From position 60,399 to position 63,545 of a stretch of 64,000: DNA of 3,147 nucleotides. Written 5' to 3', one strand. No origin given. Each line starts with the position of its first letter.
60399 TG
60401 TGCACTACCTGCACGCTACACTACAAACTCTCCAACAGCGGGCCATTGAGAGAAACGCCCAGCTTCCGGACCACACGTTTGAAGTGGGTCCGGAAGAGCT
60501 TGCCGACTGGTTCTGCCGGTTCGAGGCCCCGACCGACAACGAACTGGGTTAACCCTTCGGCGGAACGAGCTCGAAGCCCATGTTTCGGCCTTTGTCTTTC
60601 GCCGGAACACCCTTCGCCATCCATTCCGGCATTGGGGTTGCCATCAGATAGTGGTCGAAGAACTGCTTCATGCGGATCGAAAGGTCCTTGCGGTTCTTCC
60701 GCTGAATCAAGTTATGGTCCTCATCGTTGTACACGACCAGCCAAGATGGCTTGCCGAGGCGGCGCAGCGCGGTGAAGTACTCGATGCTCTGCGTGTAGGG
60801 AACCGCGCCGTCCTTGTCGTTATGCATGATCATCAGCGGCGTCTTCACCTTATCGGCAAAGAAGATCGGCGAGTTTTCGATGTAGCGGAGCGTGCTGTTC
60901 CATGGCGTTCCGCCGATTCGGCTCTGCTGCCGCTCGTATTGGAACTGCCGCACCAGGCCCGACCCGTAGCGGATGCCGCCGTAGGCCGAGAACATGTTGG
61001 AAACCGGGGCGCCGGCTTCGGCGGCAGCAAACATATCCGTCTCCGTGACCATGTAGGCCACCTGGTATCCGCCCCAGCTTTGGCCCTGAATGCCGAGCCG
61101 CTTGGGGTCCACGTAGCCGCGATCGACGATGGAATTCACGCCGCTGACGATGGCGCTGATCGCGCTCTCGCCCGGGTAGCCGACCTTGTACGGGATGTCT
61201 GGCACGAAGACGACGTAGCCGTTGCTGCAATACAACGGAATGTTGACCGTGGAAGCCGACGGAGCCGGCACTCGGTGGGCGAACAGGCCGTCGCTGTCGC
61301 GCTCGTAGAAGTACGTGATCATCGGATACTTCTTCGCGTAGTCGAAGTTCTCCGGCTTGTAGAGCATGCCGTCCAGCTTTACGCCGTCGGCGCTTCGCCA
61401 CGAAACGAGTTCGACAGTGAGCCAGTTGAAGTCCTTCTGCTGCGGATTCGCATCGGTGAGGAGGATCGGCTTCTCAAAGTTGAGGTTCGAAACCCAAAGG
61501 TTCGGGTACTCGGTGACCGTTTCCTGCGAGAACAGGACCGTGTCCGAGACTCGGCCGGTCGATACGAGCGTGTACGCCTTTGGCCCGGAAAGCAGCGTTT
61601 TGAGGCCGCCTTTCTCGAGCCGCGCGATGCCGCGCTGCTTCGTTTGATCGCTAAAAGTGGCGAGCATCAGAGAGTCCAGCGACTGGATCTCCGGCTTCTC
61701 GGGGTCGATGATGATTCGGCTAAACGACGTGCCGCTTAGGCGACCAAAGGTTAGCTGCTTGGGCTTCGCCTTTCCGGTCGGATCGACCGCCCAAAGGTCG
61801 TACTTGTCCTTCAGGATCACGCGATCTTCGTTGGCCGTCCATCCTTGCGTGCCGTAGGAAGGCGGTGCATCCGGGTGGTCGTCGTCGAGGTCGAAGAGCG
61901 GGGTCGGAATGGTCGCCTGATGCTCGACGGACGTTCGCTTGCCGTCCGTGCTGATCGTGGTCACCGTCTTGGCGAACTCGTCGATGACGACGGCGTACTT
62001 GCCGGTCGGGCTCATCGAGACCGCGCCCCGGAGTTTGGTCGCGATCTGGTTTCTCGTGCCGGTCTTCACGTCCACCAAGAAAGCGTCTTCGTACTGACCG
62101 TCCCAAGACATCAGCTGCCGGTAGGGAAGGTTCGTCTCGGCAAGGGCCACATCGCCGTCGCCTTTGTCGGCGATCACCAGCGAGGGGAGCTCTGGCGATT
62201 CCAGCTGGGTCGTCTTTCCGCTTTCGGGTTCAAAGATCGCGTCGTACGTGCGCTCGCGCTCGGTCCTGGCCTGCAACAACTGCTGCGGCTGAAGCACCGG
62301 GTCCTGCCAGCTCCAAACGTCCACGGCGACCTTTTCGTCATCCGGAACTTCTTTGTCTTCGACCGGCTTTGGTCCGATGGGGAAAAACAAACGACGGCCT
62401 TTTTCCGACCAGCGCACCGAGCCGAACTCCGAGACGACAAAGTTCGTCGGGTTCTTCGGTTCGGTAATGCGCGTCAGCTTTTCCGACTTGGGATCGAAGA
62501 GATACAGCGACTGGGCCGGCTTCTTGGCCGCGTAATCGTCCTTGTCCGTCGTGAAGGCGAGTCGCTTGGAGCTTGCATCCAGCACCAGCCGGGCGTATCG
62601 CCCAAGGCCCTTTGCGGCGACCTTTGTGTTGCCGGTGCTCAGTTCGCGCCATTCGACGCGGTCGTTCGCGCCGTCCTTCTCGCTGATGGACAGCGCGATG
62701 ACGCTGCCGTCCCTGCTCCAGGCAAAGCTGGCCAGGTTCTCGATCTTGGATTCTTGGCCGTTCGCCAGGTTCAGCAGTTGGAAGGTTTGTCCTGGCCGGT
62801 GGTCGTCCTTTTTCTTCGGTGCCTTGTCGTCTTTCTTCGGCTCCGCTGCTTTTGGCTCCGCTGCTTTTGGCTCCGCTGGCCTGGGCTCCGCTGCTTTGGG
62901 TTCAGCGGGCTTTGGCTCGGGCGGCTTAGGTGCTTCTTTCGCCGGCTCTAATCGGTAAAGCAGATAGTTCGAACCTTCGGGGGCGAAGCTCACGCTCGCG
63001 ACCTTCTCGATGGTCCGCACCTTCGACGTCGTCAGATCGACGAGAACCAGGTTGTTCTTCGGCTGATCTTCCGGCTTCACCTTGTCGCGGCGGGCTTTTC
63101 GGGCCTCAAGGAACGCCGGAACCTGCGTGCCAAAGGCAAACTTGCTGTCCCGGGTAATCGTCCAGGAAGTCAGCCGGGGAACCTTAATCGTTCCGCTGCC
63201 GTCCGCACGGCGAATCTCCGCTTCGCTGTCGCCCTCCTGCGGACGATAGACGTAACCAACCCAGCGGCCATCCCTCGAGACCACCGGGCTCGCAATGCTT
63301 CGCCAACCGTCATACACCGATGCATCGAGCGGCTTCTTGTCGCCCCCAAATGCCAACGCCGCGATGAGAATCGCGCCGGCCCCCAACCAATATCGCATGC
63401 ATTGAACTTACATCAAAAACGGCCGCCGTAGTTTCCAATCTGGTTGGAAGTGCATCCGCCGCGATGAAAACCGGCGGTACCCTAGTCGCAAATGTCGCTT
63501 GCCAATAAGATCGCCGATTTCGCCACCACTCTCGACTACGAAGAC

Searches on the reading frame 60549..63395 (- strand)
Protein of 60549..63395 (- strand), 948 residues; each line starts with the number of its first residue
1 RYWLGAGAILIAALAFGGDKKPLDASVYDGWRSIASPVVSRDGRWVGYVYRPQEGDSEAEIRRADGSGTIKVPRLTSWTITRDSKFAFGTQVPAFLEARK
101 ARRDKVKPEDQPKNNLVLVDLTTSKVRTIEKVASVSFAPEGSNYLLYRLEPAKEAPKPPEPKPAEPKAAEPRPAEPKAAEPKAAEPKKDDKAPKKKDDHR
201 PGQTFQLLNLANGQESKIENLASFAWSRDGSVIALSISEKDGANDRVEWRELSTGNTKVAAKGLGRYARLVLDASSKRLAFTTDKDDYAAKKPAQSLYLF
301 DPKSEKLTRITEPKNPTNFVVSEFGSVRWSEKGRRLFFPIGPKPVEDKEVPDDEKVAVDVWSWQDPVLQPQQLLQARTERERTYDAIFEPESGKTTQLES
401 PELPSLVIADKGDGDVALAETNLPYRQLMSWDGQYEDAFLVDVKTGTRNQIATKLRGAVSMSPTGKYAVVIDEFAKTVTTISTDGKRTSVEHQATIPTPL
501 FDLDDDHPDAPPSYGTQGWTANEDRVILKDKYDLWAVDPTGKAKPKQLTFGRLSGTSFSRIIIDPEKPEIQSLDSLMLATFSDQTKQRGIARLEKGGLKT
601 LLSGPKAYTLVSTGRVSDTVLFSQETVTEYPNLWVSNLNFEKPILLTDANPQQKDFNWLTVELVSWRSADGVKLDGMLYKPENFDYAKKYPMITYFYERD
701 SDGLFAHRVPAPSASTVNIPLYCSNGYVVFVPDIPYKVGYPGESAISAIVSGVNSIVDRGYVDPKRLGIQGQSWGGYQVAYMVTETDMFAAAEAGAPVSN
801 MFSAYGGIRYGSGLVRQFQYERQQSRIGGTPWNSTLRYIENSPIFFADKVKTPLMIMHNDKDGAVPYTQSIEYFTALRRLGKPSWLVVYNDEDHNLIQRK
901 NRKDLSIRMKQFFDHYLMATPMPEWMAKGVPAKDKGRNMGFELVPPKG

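Call 29: find_related_loci(query=window:60549-63395:-, collection=genome_contigs, flank=8000)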
Query window:60549-63395:- (948 aa) in genome_contigs; peptide patterns used: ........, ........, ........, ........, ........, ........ (x = any residue, [..] = any of these).
155 stretches matched a pattern; 38 encode a relative of the query (tblastn E <= 1e-3); 38 distinct loci.
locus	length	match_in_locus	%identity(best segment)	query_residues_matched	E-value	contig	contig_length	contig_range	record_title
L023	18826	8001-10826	46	20-943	0e+0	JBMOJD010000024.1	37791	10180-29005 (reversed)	MAG: Fimbriimonas sp. isolate Deming_bin.516 contig2066, whole genome shotgun sequence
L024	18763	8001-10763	40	20-944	0e+0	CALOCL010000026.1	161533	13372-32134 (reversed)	MAG: uncultured Bacteroidales bacterium isolate LOGT_bin.0171 genome assembly, contig: contig_25019, whole genome shotgu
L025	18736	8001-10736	39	14-943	0e+0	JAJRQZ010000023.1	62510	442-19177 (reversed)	MAG: Bacteroidetes bacterium isolate Dive100_bin2.33 k141_128814, whole genome shotgun sequence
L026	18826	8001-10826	38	20-938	0e+0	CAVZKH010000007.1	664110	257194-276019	MAG: uncultured Gemmatimonadaceae bacterium isolate MFD04428.bin.1.10 genome assembly, contig: contig_33398, whole genom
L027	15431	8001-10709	38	20-944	0e+0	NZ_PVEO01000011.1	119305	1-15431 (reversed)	Jejuia pallidilutea strain DSM 21165 Ga0180990_111, whole genome shotgun sequence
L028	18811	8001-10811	37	9-941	0e+0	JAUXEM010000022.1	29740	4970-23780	MAG: Salinivirgaceae bacterium isolate CSMAG_2877 CSMAG_2877_k117_7412358_length_29740_cov_12.0000, whole genome shotgun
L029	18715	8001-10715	38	20-944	0e+0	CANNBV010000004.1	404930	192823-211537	uncultured Flavobacteriaceae bacterium isolate 4-544.fasta genome assembly, contig: NODE_4, whole genome shotgun sequenc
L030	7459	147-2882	37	20-948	0e+0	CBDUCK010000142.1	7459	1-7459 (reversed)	MAG TPA_asm: uncultured Muriicola sp. isolate ERR2431959_binner13_Refined_42 genome assembly, contig: ERZ23878264.3962, 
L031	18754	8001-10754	38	12-944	0e+0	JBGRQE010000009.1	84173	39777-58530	MAG: Bacteroidales bacterium isolate MAG11-C28 MAG_Ocu_11-C28_NODE_35, whole genome shotgun sequence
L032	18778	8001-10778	37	8-944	0e+0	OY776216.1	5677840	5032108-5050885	MAG: uncultured Saccharicrinis sp. isolate 1ff51e6b-9ef2-4a18-b850-43072ca9d896 genome assembly, chromosome: 1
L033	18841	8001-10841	36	20-948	0e+0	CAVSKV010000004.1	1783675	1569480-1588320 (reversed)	MAG: uncultured Gemmatimonadaceae bacterium isolate MFD05377.bin.1.102 genome assembly, contig: contig_43434, whole geno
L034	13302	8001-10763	36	15-944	0e+0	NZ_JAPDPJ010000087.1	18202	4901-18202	Plebeiibacterium sediminum strain AAT scaffold_87_length=18203, whole genome shotgun sequence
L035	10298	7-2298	42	202-944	0e+0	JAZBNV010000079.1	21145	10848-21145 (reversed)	MAG: Marinilabiliaceae bacterium isolate bin.793 k117_4814996, whole genome shotgun sequence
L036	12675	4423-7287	36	20-945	0e+0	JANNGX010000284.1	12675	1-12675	MAG: Gemmatimonadales bacterium isolate SOY_6_C_metabat_360 SOY_6_C_k141_5542361, whole genome shotgun sequence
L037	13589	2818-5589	36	3-935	0e+0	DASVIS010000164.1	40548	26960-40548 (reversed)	MAG TPA_asm: Vicinamibacterales bacterium isolate SMAG_U2999 k141_550371, whole genome shotgun sequence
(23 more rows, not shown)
